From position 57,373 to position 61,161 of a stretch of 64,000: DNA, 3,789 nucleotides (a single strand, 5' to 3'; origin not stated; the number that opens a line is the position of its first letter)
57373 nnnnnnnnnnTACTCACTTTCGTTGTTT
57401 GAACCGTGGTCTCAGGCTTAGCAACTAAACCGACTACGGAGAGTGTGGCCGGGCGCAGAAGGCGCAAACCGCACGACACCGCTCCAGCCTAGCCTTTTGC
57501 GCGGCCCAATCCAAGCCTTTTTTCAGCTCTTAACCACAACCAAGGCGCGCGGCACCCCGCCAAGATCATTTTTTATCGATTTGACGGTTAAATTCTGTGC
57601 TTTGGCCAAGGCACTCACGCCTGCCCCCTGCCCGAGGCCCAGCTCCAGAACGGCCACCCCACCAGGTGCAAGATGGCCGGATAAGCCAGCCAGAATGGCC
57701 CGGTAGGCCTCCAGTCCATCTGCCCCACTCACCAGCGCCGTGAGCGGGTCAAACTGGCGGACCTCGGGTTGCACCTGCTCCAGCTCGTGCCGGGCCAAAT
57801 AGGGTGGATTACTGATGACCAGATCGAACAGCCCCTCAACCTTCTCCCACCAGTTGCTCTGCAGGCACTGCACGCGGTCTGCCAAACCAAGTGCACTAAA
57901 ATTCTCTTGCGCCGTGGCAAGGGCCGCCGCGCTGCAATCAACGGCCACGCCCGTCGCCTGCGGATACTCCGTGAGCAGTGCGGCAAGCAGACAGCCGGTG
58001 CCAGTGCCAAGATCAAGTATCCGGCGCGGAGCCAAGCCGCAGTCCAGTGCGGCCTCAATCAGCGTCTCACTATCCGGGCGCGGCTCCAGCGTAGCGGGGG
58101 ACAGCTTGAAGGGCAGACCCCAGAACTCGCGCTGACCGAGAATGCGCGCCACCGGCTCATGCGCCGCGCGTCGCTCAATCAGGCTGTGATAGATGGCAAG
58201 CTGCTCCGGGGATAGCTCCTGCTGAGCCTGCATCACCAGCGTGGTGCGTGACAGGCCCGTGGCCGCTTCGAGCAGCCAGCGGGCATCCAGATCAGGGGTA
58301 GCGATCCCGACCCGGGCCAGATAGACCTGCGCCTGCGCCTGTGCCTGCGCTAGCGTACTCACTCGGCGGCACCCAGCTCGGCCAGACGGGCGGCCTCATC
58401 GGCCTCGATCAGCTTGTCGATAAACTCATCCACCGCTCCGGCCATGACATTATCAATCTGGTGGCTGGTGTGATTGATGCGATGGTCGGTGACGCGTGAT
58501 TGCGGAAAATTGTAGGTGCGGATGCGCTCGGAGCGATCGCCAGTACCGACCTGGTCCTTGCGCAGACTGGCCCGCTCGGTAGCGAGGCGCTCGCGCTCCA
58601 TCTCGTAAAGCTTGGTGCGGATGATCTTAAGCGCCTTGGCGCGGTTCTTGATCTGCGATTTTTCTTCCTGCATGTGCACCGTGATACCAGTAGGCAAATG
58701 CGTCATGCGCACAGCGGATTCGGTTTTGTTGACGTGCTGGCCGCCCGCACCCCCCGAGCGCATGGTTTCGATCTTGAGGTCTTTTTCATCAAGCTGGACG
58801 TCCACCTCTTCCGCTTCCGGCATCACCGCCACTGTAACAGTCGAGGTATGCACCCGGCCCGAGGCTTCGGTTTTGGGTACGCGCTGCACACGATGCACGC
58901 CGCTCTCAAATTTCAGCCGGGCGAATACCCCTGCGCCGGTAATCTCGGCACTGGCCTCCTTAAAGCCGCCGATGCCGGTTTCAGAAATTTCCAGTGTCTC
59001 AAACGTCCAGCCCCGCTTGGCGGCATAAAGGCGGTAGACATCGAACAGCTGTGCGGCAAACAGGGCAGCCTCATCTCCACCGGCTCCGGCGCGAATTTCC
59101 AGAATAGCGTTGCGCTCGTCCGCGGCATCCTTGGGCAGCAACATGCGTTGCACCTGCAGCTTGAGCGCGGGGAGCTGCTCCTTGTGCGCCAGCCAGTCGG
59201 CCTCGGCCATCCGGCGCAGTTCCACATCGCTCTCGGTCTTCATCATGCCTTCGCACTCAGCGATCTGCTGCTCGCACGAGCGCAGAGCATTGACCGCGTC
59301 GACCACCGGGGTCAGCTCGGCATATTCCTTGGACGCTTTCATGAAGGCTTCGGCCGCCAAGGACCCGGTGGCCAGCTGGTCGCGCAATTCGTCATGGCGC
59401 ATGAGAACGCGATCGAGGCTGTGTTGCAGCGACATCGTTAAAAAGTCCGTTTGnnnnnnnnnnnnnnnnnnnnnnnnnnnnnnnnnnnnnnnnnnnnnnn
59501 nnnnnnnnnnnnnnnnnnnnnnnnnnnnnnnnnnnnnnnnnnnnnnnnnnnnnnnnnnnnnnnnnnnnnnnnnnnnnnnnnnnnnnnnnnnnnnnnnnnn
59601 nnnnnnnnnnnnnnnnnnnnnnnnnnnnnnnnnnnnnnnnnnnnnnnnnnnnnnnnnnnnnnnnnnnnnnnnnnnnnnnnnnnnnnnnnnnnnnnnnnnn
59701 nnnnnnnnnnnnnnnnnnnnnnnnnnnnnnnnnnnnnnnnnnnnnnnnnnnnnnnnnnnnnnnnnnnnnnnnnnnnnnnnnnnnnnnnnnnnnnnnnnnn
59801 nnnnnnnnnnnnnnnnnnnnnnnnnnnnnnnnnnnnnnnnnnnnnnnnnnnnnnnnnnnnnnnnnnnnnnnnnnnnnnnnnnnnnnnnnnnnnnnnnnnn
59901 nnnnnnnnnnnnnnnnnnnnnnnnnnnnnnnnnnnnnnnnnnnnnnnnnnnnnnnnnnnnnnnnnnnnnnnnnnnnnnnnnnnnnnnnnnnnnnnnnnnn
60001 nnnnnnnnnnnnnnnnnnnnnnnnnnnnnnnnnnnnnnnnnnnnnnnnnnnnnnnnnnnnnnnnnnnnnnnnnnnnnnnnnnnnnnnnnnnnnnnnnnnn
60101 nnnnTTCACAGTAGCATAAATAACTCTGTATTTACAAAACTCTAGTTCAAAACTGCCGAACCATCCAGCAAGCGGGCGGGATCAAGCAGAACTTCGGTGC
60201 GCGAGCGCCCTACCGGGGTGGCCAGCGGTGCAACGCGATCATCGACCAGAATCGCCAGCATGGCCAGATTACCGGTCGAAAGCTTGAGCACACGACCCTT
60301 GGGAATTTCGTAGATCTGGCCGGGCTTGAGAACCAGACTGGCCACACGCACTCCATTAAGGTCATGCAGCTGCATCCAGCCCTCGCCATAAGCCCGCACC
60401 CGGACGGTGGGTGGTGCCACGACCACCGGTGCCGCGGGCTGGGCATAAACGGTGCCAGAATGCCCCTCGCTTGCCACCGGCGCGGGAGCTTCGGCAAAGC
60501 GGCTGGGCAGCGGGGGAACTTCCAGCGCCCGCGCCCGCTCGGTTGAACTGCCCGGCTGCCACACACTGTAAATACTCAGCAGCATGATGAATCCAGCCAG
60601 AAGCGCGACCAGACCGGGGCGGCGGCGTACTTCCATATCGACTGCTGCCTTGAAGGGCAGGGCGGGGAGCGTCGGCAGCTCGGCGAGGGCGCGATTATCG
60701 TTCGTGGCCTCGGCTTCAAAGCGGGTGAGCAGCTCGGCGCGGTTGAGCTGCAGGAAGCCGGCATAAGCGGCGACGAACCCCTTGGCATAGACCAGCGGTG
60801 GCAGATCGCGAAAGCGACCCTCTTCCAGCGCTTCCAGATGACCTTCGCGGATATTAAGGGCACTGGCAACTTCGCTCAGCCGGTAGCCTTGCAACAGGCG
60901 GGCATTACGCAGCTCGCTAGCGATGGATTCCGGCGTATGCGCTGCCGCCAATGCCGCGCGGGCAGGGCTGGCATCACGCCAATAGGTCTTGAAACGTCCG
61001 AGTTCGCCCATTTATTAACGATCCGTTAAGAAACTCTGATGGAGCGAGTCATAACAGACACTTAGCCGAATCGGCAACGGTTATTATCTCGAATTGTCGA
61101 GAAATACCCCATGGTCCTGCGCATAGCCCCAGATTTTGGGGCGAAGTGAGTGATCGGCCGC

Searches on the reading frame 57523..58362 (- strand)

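Call 22: search_protein_families(library=pfam, proteins=[window:57523-58362:-], max_evalue=0.001)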
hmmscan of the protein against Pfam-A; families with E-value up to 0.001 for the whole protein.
window:57523-58362:- (279 aa): 12 families
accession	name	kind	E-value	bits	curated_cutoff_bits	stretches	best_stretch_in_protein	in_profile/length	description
PF17827.6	PrmC_N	-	3.6e-22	79.1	23.4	1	6-76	1-71/71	PrmC N-terminal domain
PF05175.20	MTS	-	2.2e-16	60.4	23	1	111-193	31-113/170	Methyltransferase small domain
PF13649.12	Methyltransf_25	-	1.1e-12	48.9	27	1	115-202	1-90/97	Methyltransferase domain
PF13847.12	Methyltransf_31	-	3.2e-09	37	27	1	114-186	6-82/145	Methyltransferase domain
PF08242.18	Methyltransf_12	-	7.9e-09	36.6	30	1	116-185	1-72/98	Methyltransferase domain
PF06325.19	PrmA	-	2.2e-05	24.5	22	1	112-185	162-233/296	Ribosomal protein L11 methyltransferase (PrmA)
PF01170.24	UPF0020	-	3.6e-05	24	22.3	1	131-193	72-136/197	RMKL-like, methyltransferase domain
PF08241.18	Methyltransf_11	-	3.9e-05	24.7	21.2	1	116-185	1-67/95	Methyltransferase domain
PF13489.12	Methyltransf_23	-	3.9e-05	23.9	27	1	105-184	16-87/164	Methyltransferase domain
PF00891.24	Methyltransf_2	-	0.0006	19.7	22.3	0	113-169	64-118/210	O-methyltransferase domain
PF12847.13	Methyltransf_18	-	0.00066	20.2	27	0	113-176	16-79/151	Methyltransferase domain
PF03602.21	Cons_hypoth95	-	0.00066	19.8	24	0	110-200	40-135/182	Conserved hypothetical protein 95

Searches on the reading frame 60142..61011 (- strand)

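Call 22: search_protein_families(library=pfam, proteins=[window:60142-61011:-], max_evalue=0.001)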
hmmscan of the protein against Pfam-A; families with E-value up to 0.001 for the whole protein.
window:60142-61011:- (289 aa): 2 families
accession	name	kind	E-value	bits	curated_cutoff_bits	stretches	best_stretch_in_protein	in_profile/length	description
PF13413.12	HTH_25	-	1.8e-19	69.7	24.6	1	34-94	2-62/62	Helix-turn-helix domain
PF13464.11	RodZ_C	-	1.4e-05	25.4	23.9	1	205-266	2-63/72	RodZ C-terminal domain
